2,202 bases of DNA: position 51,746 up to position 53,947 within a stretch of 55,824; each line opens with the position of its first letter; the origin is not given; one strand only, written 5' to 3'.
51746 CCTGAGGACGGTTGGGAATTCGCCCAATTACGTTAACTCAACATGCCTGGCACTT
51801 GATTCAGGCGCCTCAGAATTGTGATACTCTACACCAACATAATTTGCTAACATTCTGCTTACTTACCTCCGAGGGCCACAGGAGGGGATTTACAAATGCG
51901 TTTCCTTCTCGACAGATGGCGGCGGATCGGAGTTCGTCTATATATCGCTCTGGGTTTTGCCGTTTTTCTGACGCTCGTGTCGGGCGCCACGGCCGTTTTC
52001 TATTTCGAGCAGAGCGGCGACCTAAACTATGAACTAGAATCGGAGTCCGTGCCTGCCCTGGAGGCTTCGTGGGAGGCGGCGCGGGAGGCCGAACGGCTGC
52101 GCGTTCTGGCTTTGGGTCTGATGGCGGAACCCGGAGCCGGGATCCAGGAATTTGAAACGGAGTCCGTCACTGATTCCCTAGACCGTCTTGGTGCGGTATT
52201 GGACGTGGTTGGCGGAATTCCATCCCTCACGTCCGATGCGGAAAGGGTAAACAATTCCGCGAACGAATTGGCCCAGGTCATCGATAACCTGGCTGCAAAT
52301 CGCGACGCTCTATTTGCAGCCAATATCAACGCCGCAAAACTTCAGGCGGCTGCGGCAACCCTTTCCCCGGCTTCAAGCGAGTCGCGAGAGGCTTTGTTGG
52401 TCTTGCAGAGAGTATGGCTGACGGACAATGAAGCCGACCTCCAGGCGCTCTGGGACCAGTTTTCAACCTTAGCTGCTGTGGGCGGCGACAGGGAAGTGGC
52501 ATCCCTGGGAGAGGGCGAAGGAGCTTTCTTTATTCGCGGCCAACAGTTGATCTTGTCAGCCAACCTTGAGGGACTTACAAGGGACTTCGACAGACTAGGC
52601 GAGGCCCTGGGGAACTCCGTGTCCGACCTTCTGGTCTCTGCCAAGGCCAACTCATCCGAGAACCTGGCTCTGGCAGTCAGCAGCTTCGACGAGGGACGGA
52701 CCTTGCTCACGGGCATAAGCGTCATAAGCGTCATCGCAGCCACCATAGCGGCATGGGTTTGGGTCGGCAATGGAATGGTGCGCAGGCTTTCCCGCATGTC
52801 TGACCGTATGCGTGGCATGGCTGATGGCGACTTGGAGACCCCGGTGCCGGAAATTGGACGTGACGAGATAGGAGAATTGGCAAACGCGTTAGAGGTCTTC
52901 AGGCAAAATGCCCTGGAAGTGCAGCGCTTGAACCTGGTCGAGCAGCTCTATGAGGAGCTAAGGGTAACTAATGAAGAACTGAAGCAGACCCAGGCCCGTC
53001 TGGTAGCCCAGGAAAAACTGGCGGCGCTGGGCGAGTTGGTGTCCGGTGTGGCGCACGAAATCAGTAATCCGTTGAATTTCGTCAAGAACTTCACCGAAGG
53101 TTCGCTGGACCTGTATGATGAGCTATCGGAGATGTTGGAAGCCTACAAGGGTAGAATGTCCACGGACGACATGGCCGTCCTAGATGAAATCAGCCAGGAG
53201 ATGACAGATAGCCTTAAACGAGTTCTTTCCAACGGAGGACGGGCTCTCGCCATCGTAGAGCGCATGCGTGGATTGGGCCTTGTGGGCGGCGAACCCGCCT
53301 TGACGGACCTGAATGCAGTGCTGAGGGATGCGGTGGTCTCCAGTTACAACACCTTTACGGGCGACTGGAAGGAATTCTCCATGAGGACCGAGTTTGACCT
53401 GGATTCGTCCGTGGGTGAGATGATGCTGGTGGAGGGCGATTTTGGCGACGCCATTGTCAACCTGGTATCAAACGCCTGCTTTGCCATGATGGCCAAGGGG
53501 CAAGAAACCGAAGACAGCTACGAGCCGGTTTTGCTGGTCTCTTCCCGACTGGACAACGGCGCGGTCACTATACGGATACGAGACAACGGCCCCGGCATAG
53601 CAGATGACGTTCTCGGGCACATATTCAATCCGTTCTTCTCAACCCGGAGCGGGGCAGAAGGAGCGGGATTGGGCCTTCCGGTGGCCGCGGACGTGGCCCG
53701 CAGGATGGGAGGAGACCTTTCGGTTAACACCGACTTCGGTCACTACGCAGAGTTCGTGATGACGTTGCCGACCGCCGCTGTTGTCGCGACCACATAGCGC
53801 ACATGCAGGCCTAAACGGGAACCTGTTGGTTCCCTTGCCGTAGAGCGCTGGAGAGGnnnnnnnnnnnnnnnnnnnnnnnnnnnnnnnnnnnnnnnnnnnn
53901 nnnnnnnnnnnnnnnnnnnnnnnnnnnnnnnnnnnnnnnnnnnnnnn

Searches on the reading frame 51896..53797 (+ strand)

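Call 11: search_protein_families(library=pfam, proteins=[window:51896-53797:+], max_evalue=0.001)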
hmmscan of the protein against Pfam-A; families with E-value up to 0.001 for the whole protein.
window:51896-53797:+ (633 aa): 3 families
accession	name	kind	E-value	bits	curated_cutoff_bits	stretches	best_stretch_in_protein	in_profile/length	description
PF02518.31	HATPase_c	-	5.8e-17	62.6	26.4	1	518-626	8-109/111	Histidine kinase-, DNA gyrase B-, and HSP90-like ATPase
PF00672.30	HAMP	-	1.2e-10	42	25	1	290-338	2-50/53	HAMP domain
PF00512.31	HisKA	-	8.9e-07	29.3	26.9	1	378-416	2-42/66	His Kinase A (phospho-acceptor) domain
